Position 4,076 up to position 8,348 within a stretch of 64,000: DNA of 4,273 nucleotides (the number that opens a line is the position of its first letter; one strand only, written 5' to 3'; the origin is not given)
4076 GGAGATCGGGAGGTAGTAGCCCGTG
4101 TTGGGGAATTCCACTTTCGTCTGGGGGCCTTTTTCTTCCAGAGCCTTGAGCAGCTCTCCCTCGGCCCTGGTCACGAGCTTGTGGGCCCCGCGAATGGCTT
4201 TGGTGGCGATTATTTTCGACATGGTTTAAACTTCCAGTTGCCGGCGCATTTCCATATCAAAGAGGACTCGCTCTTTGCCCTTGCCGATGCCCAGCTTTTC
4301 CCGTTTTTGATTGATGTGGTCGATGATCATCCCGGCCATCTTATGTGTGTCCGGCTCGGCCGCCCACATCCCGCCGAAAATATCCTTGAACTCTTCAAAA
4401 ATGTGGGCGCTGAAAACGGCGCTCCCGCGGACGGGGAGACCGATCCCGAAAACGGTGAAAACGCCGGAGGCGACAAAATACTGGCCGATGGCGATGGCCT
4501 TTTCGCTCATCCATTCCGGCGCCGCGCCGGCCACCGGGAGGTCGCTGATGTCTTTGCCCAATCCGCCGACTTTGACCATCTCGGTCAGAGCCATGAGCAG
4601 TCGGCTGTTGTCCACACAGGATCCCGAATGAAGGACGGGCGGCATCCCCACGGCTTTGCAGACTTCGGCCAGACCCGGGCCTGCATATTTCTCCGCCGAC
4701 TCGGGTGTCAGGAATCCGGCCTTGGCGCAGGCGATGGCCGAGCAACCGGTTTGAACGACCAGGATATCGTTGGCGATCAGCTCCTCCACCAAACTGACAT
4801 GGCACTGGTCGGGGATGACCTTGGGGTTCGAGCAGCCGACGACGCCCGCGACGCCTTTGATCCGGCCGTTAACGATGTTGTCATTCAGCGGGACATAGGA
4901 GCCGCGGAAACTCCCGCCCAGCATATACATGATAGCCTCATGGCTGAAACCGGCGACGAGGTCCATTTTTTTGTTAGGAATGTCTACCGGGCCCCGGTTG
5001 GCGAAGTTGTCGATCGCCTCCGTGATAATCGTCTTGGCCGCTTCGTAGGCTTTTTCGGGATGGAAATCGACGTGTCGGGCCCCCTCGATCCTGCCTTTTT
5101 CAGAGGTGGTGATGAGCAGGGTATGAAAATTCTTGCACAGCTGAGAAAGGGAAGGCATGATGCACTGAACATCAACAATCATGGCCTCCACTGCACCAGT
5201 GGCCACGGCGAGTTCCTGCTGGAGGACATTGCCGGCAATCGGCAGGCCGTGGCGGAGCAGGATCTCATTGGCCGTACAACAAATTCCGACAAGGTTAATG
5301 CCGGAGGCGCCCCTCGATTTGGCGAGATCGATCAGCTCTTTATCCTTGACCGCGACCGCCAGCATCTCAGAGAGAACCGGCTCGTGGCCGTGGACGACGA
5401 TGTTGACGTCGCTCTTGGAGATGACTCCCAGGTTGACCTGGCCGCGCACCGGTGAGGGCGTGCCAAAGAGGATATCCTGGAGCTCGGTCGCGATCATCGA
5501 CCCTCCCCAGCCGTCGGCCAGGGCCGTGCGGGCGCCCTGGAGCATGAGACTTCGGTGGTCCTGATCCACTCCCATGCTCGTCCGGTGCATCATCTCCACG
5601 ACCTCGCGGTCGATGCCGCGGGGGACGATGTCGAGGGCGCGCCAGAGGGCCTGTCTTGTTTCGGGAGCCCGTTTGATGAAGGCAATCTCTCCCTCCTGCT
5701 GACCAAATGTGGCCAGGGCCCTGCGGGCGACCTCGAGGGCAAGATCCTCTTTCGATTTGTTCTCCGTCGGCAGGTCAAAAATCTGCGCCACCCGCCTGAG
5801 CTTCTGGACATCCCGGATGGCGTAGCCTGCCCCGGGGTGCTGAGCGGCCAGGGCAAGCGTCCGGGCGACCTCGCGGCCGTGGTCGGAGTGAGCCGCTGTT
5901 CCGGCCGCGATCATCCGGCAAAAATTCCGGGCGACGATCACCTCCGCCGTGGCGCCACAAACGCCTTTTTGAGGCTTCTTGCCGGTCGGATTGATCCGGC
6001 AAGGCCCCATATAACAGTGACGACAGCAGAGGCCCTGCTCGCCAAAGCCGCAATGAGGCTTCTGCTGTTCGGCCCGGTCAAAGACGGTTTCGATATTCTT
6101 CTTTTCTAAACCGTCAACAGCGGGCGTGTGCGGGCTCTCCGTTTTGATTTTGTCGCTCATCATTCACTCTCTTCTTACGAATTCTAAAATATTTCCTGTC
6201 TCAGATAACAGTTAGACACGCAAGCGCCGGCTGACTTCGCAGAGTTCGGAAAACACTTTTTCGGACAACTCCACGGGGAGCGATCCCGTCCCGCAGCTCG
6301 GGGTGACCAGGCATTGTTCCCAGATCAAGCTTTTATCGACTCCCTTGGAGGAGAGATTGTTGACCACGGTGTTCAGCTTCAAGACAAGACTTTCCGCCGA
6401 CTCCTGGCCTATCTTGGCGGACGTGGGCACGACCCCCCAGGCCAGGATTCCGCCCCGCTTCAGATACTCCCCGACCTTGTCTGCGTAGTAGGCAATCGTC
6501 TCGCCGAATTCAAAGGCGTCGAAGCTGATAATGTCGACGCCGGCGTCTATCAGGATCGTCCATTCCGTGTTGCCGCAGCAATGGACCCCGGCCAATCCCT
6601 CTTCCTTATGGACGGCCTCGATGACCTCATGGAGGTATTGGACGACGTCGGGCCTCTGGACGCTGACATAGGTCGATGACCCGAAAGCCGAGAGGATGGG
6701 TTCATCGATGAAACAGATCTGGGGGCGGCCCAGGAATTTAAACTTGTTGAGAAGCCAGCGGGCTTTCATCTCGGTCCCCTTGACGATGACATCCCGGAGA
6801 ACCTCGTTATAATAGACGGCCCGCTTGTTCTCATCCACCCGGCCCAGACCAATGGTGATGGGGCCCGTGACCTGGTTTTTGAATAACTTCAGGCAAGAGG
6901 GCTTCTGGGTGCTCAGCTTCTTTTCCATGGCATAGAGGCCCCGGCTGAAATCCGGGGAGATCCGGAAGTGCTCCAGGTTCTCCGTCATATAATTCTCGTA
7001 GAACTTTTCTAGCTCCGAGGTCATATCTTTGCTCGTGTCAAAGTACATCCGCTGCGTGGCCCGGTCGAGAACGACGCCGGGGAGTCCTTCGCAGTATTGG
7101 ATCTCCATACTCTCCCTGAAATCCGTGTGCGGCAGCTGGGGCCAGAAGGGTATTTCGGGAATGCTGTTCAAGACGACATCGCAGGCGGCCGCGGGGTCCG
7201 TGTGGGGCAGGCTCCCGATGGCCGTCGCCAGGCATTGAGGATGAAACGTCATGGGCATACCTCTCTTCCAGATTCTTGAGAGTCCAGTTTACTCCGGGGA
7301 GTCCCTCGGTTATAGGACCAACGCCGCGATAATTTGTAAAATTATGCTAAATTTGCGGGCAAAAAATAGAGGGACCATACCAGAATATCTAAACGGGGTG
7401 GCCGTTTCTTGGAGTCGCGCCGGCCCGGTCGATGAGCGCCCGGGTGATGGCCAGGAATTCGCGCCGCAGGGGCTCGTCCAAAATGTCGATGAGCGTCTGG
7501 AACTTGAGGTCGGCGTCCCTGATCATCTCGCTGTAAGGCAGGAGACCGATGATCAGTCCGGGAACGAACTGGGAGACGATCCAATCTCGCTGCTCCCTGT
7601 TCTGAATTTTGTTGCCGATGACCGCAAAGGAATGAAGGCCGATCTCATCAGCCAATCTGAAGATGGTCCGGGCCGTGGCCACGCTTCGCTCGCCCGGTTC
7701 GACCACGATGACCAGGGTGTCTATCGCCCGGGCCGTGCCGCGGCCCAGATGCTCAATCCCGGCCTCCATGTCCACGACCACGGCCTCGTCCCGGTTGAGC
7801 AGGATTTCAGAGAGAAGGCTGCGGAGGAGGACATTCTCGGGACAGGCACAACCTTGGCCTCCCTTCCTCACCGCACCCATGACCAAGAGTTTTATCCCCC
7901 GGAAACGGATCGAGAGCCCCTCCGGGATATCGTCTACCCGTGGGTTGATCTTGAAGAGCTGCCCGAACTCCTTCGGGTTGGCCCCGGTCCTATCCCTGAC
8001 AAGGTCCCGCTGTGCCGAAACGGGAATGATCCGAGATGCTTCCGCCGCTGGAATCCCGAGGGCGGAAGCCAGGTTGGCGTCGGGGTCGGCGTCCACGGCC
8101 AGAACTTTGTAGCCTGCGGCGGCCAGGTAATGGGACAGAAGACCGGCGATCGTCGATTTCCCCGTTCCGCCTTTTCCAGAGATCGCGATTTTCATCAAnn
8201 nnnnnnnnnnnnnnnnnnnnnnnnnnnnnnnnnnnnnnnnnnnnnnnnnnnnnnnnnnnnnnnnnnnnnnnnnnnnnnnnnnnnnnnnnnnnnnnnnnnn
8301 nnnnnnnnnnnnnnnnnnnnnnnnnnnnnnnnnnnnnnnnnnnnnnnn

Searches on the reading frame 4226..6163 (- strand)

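Call 7: search_protein_families(library=pfam, proteins=[window:4226-6163:-], max_evalue=0.00001)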
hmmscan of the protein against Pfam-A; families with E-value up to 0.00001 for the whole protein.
window:4226-6163:- (645 aa): 1 family
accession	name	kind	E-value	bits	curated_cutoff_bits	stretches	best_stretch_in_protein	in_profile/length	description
PF03063.25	Prismane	-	1.5e-173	578.6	27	1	45-606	1-512/513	Prismane/CO dehydrogenase family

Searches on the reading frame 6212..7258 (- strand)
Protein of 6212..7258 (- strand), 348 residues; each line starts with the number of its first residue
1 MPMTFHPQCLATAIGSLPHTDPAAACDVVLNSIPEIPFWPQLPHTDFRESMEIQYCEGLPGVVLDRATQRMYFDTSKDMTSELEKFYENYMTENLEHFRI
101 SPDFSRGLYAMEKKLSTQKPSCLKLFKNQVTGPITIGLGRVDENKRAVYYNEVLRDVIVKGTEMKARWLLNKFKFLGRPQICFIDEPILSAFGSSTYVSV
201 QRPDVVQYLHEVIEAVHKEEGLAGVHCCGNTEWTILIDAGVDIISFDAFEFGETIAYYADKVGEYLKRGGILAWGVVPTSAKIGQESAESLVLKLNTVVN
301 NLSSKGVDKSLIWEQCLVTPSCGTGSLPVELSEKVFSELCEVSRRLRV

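Call 7: search_protein_families(library=pfam, proteins=[window:6212-7258:-], max_evalue=0.00001)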
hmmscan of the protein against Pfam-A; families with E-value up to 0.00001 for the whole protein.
window:6212-7258:- (348 aa): 0 families

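Call 10: search_protein_families(library=pfam, proteins=[window:6212-7258:-], max_evalue=0.00001)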
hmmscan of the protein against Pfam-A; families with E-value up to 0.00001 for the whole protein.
window:6212-7258:- (348 aa): 0 families

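Call 33: search_protein_families(library=pfam, proteins=[window:6212-7258:-], max_evalue=0.01)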
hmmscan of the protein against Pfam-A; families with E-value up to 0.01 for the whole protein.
window:6212-7258:- (348 aa): 0 families

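Call 58: search_solved_structures(query=window:6212-7258:-, max_evalue=1)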
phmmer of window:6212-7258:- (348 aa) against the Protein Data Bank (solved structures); distinct sequences matched with E-value up to 1: 2.
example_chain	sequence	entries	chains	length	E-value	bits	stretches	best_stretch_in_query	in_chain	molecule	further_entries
3s88_I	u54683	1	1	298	0.9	11.8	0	192-246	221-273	Envelope glycoprotein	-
3ve0_I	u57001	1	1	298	0.99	11.6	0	191-246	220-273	Envelope glycoprotein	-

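Call 64: search_protein_families(library=ncbifam, proteins=[window:6212-7258:-], max_evalue=0.00001)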
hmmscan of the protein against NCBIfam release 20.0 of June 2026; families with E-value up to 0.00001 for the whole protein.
window:6212-7258:- (348 aa): 0 families

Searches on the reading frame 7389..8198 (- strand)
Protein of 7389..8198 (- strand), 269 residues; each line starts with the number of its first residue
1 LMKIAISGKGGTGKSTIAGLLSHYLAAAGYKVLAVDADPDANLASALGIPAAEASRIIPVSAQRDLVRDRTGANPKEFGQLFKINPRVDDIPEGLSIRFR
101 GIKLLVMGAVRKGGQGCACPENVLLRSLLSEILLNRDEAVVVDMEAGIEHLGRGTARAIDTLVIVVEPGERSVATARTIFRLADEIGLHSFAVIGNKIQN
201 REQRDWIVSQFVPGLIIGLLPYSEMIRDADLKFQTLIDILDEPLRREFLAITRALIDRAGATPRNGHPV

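Call 7: search_protein_families(library=pfam, proteins=[window:7389-8198:-], max_evalue=0.00001)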
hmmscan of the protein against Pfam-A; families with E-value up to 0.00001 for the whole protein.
window:7389-8198:- (269 aa): 5 families
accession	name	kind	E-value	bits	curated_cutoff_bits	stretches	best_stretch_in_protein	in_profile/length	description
PF01656.29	CbiA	-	2.6e-15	56.9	25.4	1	4-234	2-123/125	CobQ/CobB/MinD/ParA nucleotide binding domain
PF13614.12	AAA_31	-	2.4e-11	44.3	27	1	4-55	4-56/177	AAA domain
PF00142.24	Fer4_NifH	-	2.5e-11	44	25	1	2-63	1-61/271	4Fe-4S iron sulfur cluster binding proteins, NifH/frxC family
PF10609.15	ParA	-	2.2e-08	34.3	27.1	1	6-38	9-41/246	NUBPL iron-transfer P-loop NTPase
PF02374.21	ArsA_ATPase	-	2.2e-07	30.8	24.3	1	4-49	4-49/305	Anion-transporting ATPase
